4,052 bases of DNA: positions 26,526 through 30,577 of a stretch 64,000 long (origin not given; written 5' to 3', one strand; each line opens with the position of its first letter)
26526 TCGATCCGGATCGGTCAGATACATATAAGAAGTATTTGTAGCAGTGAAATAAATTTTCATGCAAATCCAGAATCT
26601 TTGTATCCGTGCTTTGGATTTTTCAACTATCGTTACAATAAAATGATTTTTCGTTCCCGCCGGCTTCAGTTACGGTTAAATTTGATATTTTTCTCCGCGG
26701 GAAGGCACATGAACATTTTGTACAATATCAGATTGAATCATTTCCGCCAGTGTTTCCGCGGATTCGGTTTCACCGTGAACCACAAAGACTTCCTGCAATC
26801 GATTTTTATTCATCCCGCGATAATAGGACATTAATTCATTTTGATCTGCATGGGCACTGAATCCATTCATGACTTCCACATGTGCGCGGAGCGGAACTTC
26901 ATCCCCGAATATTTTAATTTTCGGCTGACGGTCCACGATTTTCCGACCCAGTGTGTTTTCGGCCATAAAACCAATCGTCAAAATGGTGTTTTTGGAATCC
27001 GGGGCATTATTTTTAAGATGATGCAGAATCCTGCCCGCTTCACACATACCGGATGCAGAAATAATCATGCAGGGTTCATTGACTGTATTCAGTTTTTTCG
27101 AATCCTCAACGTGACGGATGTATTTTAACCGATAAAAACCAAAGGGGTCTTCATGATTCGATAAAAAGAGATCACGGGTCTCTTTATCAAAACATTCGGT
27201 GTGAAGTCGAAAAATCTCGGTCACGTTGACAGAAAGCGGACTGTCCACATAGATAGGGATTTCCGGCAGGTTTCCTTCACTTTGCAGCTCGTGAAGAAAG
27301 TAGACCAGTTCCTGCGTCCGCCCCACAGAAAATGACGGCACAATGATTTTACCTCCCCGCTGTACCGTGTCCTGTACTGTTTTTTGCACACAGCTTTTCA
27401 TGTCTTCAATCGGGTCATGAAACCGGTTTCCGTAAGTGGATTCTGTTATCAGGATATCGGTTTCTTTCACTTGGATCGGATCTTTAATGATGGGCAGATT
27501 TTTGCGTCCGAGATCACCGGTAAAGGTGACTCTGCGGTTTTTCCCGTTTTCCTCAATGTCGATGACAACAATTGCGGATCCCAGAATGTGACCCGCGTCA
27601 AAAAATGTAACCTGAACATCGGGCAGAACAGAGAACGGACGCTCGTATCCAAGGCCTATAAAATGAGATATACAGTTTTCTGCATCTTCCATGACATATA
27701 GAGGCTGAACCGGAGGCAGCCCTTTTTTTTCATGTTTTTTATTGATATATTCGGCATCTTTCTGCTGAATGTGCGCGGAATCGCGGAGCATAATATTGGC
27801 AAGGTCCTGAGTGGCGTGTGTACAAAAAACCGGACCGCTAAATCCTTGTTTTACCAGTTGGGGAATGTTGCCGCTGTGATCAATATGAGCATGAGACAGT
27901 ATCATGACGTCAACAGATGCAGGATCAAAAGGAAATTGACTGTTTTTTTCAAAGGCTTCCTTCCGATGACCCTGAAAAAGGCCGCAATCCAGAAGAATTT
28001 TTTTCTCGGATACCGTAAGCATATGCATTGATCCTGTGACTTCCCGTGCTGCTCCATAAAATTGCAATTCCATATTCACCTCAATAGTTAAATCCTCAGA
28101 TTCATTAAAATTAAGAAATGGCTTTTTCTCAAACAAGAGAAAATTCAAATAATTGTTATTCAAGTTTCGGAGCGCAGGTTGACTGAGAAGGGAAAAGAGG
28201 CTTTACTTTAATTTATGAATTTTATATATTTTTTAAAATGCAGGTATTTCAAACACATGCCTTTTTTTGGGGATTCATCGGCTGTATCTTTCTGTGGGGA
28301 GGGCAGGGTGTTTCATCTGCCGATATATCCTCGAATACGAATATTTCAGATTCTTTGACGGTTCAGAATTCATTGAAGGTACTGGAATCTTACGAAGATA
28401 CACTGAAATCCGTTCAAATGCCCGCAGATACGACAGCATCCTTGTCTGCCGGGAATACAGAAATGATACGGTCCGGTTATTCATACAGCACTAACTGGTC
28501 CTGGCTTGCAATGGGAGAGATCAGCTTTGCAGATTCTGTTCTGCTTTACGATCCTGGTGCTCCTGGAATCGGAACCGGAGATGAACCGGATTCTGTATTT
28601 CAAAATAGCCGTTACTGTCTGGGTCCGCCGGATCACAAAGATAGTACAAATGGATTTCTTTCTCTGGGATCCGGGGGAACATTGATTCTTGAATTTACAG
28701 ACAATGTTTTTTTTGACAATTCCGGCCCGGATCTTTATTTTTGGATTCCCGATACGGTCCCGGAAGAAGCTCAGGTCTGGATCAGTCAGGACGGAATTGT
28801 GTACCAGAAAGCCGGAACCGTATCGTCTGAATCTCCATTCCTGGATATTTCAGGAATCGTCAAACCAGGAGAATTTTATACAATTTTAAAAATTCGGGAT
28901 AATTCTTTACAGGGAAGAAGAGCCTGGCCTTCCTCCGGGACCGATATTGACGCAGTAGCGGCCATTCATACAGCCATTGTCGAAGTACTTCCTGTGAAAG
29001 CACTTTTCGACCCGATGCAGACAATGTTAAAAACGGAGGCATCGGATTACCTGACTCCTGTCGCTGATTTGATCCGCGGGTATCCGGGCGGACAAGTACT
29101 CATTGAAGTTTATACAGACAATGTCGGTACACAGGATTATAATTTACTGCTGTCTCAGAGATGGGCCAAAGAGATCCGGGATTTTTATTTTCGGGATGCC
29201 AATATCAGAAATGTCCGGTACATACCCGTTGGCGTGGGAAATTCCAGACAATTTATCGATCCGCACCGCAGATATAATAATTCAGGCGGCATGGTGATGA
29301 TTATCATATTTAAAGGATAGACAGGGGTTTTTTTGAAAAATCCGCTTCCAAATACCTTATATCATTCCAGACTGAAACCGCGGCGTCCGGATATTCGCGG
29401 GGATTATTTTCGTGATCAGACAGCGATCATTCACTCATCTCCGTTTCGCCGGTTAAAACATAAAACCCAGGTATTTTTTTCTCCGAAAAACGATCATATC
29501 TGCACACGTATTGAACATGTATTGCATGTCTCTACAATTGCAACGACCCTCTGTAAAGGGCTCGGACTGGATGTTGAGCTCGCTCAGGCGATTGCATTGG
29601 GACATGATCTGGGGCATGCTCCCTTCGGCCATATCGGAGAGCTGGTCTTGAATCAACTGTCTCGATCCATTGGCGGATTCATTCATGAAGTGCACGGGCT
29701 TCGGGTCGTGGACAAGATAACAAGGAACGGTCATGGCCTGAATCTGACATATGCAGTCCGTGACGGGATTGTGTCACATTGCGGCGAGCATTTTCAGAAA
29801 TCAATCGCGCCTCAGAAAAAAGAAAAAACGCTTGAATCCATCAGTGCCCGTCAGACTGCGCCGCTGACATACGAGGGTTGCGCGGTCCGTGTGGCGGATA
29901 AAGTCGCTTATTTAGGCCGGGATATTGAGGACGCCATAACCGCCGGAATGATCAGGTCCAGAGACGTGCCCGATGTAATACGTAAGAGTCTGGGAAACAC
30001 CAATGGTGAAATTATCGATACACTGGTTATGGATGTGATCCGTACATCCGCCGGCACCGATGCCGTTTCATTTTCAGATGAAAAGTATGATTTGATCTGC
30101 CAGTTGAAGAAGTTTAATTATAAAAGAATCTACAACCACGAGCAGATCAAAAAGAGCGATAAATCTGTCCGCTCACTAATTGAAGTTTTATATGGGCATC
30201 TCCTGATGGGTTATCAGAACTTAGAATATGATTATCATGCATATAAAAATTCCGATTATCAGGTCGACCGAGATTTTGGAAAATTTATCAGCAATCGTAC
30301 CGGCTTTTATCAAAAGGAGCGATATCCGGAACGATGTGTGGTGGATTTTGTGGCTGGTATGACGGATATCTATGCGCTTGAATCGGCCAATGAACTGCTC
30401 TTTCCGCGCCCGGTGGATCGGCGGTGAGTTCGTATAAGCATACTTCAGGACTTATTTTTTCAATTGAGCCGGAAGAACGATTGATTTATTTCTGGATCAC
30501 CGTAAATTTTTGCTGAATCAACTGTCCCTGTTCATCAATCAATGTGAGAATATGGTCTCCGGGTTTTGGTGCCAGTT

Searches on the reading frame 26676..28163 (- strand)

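Call 84: search_protein_families(library=pfam, proteins=[window:26676-28163:-], max_evalue=0.00001)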
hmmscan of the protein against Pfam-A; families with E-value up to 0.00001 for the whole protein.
window:26676-28163:- (495 aa): 5 families
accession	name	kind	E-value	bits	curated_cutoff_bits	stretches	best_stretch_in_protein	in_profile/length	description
PF10996.14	Beta-Casp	-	3.2e-41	141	27.7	1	283-409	1-120/120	Beta-Casp domain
PF07521.17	RMMBL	-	4.6e-17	62.2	21.6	1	423-487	2-63/63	Zn-dependent metallo-hydrolase RNA specificity domain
PF16661.11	Lactamase_B_6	-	6.6e-10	39.1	27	1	49-202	2-150/193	Metallo-beta-lactamase superfamily domain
PF00753.33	Lactamase_B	-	1.6e-08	35.2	22.7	1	46-126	8-86/196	Metallo-beta-lactamase superfamily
PF12706.13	Lactamase_B_2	-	2e-07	31.3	27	1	55-219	2-144/200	Beta-lactamase superfamily domain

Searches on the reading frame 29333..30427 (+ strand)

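Call 85: search_protein_families(library=pfam, proteins=[window:29333-30427:+], max_evalue=0.00001)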
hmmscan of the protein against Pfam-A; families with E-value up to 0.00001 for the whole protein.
window:29333-30427:+ (364 aa): 2 families
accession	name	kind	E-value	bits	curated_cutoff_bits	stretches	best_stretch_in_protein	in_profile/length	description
PF01966.28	HD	-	6.7e-13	49.4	22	1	59-193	1-115/116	HD domain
PF13286.11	HD_assoc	-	1.5e-12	48.3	22.2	1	246-351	2-88/91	Phosphohydrolase-associated domain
